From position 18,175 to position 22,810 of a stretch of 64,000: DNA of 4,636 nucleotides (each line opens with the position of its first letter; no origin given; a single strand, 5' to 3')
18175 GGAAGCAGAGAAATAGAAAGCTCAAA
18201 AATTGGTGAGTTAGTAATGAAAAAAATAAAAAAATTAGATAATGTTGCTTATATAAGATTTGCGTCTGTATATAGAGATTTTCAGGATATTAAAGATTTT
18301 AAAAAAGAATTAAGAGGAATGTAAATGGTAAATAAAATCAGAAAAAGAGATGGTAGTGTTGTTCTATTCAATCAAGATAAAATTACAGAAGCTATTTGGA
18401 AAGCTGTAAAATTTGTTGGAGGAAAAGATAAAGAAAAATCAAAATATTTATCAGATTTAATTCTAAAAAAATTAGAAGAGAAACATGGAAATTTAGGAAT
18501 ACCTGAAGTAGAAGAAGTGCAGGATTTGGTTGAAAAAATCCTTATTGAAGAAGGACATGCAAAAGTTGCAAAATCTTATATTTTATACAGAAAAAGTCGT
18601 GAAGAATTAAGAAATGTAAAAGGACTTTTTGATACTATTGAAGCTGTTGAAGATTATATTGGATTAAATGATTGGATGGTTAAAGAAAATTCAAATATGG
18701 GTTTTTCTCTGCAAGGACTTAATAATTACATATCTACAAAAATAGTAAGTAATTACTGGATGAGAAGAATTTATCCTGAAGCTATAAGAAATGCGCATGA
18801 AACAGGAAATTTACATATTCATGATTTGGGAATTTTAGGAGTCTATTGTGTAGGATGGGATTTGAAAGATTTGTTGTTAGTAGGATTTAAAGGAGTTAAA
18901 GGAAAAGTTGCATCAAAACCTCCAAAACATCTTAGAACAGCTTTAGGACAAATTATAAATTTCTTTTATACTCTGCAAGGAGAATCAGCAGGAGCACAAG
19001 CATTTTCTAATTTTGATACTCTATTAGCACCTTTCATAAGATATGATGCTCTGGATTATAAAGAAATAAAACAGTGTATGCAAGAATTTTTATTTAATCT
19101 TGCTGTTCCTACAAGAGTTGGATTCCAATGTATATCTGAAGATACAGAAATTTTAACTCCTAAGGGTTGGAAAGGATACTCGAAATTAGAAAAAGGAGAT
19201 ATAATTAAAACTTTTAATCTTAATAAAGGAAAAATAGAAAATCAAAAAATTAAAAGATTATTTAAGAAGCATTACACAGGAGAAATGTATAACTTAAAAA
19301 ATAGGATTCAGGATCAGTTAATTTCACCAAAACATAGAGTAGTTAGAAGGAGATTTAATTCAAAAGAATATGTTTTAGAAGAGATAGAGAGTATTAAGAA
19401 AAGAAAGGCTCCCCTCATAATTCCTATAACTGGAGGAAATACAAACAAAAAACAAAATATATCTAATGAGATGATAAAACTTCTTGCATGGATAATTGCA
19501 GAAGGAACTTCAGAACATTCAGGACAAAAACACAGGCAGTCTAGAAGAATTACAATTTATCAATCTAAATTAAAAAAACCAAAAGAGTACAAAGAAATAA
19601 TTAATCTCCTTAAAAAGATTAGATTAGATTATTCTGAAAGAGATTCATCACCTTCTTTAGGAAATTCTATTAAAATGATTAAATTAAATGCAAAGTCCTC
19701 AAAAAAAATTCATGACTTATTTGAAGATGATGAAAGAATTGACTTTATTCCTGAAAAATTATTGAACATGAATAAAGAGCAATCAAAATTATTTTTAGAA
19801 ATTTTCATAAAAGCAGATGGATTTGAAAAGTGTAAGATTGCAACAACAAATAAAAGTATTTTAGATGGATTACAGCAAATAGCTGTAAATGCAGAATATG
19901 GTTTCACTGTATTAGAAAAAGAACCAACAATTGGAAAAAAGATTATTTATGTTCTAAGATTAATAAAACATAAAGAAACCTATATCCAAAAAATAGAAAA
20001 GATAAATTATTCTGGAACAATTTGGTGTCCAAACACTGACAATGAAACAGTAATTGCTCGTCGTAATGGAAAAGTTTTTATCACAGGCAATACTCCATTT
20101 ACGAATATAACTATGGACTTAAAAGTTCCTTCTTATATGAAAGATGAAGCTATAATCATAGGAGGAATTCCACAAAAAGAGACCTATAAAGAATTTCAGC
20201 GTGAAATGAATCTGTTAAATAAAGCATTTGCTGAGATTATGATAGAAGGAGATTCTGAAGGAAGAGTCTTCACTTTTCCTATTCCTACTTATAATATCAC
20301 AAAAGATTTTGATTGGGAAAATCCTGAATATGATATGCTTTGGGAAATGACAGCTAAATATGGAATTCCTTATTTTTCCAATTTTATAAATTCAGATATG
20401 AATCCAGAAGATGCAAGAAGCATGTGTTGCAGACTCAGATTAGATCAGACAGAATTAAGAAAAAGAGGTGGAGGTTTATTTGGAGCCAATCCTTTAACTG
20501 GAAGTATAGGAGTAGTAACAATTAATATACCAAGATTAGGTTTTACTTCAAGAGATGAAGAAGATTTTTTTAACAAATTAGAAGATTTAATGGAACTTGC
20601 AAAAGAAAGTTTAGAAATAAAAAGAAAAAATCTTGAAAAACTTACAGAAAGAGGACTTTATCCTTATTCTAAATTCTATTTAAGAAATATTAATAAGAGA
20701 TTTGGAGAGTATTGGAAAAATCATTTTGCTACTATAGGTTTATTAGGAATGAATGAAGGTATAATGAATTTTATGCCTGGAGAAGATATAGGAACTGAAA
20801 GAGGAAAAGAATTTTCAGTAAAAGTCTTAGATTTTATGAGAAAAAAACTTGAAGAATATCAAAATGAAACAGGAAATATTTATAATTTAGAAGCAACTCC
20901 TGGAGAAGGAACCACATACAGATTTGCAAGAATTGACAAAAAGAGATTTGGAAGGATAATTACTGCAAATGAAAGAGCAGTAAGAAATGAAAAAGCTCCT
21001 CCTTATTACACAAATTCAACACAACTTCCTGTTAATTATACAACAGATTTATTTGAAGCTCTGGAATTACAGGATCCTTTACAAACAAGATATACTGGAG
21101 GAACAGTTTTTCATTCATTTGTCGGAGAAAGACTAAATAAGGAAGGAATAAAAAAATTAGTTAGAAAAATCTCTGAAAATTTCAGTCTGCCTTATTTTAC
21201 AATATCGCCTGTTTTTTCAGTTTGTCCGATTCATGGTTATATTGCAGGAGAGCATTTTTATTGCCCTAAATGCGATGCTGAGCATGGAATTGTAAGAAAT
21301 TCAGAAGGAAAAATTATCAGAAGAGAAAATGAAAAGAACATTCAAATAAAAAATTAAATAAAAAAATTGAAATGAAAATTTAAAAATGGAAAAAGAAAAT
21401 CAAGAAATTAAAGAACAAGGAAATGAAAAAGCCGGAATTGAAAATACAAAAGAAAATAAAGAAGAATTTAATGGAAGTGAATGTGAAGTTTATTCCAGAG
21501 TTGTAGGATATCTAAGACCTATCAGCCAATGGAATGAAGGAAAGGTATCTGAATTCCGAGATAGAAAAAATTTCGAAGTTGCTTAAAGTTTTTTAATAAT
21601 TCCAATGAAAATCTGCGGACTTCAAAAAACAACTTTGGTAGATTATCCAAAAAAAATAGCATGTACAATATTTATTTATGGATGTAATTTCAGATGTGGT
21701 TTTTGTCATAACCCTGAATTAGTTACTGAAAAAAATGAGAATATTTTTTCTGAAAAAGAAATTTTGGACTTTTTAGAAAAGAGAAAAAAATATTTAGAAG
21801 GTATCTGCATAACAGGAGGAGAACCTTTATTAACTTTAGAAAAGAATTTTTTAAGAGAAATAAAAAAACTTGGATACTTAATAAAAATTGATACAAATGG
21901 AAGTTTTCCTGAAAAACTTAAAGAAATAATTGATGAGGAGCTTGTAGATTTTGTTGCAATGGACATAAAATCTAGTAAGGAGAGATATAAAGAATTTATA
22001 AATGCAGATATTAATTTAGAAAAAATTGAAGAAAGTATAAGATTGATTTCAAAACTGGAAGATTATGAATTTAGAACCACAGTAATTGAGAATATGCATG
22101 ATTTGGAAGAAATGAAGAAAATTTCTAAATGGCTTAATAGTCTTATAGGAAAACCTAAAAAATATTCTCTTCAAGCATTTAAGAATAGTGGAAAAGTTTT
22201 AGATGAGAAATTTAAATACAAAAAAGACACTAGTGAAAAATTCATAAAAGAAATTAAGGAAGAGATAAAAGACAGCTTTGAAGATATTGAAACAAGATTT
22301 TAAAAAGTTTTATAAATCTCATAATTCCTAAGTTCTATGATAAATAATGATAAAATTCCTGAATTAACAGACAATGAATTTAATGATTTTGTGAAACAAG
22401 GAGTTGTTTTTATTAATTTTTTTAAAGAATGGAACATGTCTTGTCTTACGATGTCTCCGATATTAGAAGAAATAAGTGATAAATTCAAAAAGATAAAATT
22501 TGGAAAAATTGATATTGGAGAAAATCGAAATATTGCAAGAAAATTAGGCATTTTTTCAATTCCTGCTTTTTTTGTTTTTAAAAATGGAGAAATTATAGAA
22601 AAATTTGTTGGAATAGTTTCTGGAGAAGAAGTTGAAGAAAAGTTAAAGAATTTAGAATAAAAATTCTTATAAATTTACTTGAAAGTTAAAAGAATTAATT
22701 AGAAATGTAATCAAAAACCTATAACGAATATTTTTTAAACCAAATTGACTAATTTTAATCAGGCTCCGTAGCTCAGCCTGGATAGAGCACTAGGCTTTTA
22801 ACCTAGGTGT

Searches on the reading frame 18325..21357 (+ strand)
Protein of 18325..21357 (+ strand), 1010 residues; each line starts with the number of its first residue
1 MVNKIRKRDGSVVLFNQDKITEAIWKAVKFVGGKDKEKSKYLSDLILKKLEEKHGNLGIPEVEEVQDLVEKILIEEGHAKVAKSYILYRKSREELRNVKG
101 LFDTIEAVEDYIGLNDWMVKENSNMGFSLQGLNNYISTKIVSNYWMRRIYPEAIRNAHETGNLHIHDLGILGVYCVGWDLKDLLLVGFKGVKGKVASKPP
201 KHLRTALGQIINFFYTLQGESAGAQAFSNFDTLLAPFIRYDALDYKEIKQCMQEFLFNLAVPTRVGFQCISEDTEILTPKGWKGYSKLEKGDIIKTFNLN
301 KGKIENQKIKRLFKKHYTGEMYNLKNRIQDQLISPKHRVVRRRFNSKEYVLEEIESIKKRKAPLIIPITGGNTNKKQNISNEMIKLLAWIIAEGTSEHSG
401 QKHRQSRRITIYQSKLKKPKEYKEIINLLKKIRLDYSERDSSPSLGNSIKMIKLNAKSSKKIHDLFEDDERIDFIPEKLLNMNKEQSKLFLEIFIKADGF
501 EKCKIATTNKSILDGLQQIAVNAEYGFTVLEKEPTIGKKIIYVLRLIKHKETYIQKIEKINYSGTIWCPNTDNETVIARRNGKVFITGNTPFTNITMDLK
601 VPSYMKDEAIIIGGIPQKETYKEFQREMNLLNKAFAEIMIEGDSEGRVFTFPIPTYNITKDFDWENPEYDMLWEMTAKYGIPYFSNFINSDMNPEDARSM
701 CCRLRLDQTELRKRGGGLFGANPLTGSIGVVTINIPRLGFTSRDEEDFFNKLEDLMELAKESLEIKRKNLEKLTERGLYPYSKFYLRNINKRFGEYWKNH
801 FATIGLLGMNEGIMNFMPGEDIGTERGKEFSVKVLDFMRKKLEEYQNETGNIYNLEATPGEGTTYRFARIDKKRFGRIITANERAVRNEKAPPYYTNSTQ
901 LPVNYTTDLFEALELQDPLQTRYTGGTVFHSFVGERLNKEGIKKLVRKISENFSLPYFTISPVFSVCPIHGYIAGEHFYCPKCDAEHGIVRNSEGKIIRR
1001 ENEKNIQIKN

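Call 103: search_protein_families(library=pfam, proteins=[window:18325-21357:+], max_evalue=0.01)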
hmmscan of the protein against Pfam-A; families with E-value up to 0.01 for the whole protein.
window:18325-21357:+ (1010 aa): 3 families
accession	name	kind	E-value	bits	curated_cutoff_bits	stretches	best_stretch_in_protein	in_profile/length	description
PF13597.11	NRDD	-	8.6e-174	579.7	26.2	2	589-986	156-530/562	Anaerobic ribonucleoside-triphosphate reductase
PF03477.21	ATP-cone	-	6.4e-19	68.7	25.8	1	4-93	2-87/88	ATP cone domain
PF14890.11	Intein_splicing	-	0.0043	17.3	35.8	0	289-562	18-128/155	Intein splicing domain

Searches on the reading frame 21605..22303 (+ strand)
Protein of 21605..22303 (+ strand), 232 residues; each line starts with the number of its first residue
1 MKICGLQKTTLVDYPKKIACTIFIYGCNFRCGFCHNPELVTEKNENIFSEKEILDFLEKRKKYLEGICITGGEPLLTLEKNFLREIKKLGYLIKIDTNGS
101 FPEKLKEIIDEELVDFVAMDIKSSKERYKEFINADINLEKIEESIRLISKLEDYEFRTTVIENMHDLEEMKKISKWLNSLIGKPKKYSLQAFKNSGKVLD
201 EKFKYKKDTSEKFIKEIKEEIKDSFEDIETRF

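Call 5: search_protein_families(library=pfam, proteins=[window:21605-22303:+], max_evalue=0.01)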
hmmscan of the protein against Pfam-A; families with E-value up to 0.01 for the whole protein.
window:21605-22303:+ (232 aa): 2 families
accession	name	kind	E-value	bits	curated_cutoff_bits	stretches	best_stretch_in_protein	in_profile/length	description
PF04055.27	Radical_SAM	-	7.2e-21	75.5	29.5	1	22-169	2-161/166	Radical SAM superfamily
PF13353.11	Fer4_12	-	4.3e-11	43.7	22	1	20-107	8-99/137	4Fe-4S single cluster domain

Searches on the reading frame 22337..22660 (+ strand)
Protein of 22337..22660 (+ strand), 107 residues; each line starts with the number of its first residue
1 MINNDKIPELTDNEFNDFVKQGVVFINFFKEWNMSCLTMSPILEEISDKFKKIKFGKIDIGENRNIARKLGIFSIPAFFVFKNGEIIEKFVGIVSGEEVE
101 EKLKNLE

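Call 5: search_protein_families(library=pfam, proteins=[window:22337-22660:+], max_evalue=0.01)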
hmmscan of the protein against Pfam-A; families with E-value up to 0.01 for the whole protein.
window:22337-22660:+ (107 aa): 5 families
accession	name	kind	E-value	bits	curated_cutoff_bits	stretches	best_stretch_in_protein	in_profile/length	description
PF00085.26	Thioredoxin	-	1.7e-18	66.9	23.5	1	8-104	3-102/103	Thioredoxin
PF13098.12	Thioredoxin_2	-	4.5e-05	24.2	27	1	47-103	49-104/104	Thioredoxin-like domain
PF04756.19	OST3_OST6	-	0.00067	19.6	27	1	47-83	68-104/294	OST3 / OST6 family, transporter family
PF13905.12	Thioredoxin_8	-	0.0011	19.7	27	0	23-52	3-32/94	Thioredoxin-like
PF07449.17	HyaE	-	0.0013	19.2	22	1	16-94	20-103/108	Hydrogenase-1 expression protein HyaE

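Call 23: find_encoding_contigs(protein=window:22337-22660:+, flank=8000, max_places=10)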
Protein window:22337-22660:+ (107 aa): 9 contigs read that carry it; 4 places shown.
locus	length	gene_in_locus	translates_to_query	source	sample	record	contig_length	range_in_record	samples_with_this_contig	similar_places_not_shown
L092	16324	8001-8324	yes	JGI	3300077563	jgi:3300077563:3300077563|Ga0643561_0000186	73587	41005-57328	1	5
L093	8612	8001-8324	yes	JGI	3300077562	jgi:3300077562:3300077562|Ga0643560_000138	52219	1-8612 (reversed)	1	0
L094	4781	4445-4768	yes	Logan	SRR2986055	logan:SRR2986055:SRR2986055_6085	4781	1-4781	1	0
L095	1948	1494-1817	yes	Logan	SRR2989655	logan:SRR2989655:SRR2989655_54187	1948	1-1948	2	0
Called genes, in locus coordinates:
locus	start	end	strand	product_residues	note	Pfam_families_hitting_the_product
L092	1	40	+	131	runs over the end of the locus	PF01592:NifU_N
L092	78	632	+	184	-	PF04011:LemA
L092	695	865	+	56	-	-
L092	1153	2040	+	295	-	PF05569:Peptidase_M56 (weak), PF01435:Peptidase_M48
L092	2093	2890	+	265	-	PF02540:NAD_synthase, PF01171:ATP_bind_3, PF01507:PAPS_reduct, PF02568:ThiI (weak), PF03054:tRNA_Me_trans, PF06508:QueC, PF24167:DUF7411 (faint)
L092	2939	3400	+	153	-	-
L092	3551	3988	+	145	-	PF22811:Zn_ribbon_NrdR, PF03477:ATP-cone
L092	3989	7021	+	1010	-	PF03477:ATP-cone, PF13597:NRDD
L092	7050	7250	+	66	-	PF13597:NRDD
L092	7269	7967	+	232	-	PF04055:Radical_SAM, PF13353:Fer4_12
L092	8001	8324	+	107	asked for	PF00085:Thioredoxin, PF13098:Thioredoxin_2 (weak)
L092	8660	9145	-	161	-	-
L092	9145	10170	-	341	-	PF01609:DDE_Tnp_1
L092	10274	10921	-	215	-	-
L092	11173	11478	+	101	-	-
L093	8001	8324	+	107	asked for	PF00085:Thioredoxin, PF13098:Thioredoxin_2 (weak)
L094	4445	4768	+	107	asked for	PF00085:Thioredoxin, PF13098:Thioredoxin_2 (weak)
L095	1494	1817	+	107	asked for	PF00085:Thioredoxin, PF13098:Thioredoxin_2 (weak)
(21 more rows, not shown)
